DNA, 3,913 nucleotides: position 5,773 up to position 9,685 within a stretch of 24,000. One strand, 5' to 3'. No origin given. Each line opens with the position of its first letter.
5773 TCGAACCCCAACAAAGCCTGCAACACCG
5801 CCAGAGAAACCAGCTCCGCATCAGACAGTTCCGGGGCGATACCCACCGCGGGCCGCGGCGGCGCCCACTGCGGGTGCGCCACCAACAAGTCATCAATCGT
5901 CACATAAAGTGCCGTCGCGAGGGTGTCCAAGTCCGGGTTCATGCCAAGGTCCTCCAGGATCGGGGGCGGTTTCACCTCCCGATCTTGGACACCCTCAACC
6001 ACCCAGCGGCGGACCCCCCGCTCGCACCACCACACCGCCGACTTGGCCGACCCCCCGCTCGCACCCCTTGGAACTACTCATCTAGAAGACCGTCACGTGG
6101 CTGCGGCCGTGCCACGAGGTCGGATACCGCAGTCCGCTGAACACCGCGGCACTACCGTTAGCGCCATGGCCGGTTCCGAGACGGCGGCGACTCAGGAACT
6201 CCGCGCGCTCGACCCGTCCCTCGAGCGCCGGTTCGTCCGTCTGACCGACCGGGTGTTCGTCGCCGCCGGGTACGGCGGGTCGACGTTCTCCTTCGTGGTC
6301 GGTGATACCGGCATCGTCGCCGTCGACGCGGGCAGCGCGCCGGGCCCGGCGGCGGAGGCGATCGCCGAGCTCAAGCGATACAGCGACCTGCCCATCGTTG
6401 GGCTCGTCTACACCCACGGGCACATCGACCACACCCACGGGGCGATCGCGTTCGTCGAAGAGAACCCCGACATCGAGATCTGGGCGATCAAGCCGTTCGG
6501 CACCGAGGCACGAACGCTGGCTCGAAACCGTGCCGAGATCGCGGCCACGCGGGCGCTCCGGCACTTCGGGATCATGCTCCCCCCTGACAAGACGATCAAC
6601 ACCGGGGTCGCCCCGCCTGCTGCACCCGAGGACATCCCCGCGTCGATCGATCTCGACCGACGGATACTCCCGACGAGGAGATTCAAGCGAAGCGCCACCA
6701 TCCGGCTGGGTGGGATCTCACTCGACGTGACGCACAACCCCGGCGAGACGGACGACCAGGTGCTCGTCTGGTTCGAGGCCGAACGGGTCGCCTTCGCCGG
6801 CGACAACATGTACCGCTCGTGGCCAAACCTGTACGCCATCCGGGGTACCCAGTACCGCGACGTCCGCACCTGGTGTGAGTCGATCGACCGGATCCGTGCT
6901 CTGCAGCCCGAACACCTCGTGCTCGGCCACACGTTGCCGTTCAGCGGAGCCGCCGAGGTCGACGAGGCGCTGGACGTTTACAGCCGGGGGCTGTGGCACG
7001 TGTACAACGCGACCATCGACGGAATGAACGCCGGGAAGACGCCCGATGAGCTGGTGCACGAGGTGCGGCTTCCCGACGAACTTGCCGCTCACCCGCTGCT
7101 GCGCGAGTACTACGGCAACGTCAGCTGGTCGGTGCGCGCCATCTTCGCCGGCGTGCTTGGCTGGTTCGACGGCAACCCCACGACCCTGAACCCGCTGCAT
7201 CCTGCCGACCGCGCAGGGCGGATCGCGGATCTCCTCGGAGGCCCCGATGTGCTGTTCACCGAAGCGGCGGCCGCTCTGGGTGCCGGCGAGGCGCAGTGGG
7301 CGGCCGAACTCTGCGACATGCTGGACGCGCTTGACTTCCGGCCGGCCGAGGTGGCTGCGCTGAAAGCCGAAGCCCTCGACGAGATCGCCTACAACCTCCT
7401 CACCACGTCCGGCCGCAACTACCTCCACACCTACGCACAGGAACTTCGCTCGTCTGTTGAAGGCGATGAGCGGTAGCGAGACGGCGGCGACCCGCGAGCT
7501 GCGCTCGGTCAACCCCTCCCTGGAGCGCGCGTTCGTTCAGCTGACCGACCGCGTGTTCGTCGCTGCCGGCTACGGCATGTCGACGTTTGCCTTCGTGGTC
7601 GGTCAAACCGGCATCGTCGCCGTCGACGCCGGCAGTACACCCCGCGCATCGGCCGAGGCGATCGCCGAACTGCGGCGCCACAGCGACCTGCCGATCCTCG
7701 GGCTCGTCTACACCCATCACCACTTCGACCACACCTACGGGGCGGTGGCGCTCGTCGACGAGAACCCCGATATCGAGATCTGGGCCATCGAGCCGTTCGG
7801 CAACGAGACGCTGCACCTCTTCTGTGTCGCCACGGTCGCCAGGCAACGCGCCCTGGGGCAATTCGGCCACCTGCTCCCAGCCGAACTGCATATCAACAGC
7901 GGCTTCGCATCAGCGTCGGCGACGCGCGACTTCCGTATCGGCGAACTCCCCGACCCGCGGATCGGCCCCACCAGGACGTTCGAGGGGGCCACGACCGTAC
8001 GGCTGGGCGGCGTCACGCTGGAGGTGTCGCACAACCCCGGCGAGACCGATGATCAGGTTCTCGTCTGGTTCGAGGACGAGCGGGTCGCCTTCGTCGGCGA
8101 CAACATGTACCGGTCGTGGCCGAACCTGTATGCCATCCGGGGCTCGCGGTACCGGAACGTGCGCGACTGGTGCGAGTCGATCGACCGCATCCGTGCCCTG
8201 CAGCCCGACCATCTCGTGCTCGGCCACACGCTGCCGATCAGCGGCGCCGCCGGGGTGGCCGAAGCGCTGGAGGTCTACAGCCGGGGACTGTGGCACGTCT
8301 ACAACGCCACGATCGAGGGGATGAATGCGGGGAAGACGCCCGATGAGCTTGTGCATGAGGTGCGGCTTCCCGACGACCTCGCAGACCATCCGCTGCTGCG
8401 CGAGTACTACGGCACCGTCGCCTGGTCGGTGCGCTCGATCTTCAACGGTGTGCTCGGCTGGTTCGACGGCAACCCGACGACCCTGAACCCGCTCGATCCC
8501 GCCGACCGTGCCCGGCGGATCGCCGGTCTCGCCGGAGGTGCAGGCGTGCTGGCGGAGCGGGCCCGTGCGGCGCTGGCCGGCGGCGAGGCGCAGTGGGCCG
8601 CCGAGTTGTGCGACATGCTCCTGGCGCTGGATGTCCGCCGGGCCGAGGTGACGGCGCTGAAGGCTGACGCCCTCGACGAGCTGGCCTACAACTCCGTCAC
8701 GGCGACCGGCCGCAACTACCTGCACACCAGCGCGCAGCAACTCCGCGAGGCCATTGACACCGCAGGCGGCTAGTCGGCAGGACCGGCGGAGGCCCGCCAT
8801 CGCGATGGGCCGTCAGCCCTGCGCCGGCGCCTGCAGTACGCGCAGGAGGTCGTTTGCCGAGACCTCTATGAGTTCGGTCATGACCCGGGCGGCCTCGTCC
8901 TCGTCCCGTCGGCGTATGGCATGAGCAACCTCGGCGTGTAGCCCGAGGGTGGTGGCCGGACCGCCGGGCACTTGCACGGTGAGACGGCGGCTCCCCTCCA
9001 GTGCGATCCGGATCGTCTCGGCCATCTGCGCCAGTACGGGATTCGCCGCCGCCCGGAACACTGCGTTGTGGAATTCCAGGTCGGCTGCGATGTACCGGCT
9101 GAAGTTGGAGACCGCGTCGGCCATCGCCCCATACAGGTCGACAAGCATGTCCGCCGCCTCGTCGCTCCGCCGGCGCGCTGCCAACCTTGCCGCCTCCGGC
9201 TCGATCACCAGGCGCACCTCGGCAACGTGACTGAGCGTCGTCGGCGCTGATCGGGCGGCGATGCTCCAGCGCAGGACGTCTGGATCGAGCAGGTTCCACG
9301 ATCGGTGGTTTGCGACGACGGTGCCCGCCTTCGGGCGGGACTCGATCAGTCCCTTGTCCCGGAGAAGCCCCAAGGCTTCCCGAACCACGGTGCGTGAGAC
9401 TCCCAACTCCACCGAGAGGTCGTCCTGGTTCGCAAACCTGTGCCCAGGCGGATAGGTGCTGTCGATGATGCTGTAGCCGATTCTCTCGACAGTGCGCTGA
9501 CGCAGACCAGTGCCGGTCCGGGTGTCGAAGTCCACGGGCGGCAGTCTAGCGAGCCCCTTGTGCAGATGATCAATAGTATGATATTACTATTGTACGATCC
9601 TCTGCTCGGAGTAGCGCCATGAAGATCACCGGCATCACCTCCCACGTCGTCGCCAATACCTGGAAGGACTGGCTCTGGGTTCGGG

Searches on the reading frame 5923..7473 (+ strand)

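Call 9: search_protein_families(library=pfam, proteins=[window:5923-7473:+])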
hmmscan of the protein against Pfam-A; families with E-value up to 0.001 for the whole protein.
window:5923-7473:+ (517 aa): 3 families
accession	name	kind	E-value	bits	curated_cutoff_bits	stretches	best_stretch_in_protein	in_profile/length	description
PF14863.12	Alkyl_sulf_dimr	-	1.4e-37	129.6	26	1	373-510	1-138/139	Alkyl sulfatase dimerisation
PF00753.33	Lactamase_B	-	1.9e-17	64.3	22.7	1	118-336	3-196/196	Metallo-beta-lactamase superfamily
PF12706.13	Lactamase_B_2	-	5.6e-05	23.3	27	1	156-201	29-75/200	Beta-lactamase superfamily domain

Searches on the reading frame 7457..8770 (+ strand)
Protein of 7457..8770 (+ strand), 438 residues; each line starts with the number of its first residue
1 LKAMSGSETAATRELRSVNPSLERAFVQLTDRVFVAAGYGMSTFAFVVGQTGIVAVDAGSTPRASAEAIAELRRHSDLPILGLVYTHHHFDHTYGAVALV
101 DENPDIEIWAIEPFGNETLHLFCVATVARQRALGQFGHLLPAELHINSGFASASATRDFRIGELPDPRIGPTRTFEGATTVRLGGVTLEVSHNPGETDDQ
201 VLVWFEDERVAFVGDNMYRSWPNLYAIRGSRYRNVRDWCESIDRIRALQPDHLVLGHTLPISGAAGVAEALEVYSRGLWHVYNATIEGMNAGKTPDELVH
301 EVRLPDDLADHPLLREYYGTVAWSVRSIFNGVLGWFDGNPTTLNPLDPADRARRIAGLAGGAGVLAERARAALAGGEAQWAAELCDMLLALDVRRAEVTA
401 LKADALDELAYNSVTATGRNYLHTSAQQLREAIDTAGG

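Call 9: search_protein_families(library=pfam, proteins=[window:7457-8770:+])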
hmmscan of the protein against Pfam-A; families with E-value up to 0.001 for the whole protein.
window:7457-8770:+ (438 aa): 2 families
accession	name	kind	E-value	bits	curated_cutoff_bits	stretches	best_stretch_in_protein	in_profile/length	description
PF14863.12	Alkyl_sulf_dimr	-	1.3e-41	142.6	26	1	294-431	1-138/139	Alkyl sulfatase dimerisation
PF00753.33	Lactamase_B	-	1.1e-18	68.3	22.7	1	43-257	6-196/196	Metallo-beta-lactamase superfamily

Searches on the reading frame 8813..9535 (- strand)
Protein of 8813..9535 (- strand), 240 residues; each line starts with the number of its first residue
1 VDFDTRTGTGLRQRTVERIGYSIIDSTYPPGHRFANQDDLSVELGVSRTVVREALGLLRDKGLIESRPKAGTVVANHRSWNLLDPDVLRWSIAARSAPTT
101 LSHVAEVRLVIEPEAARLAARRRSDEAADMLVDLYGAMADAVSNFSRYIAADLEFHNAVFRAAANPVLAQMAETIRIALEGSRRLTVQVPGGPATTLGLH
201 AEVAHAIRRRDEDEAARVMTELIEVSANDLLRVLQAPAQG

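Call 48: search_protein_families(library=pfam, proteins=[window:8813-9535:-], max_evalue=0.001)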
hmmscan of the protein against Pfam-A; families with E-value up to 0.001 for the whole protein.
window:8813-9535:- (240 aa): 4 families
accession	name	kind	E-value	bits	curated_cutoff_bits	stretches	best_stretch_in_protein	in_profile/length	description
PF07729.17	FCD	-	2.7e-27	96.1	24.3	1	104-224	2-124/125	FCD domain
PF00392.27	GntR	-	7e-12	45.3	27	1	12-74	2-64/64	Bacterial regulatory proteins, gntR family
PF08279.18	HTH_11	-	0.00027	21.2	25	1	37-71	18-53/55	HTH domain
PF13545.12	HTH_Crp_2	-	0.00034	20.9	27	1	35-68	23-56/70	Crp-like helix-turn-helix domain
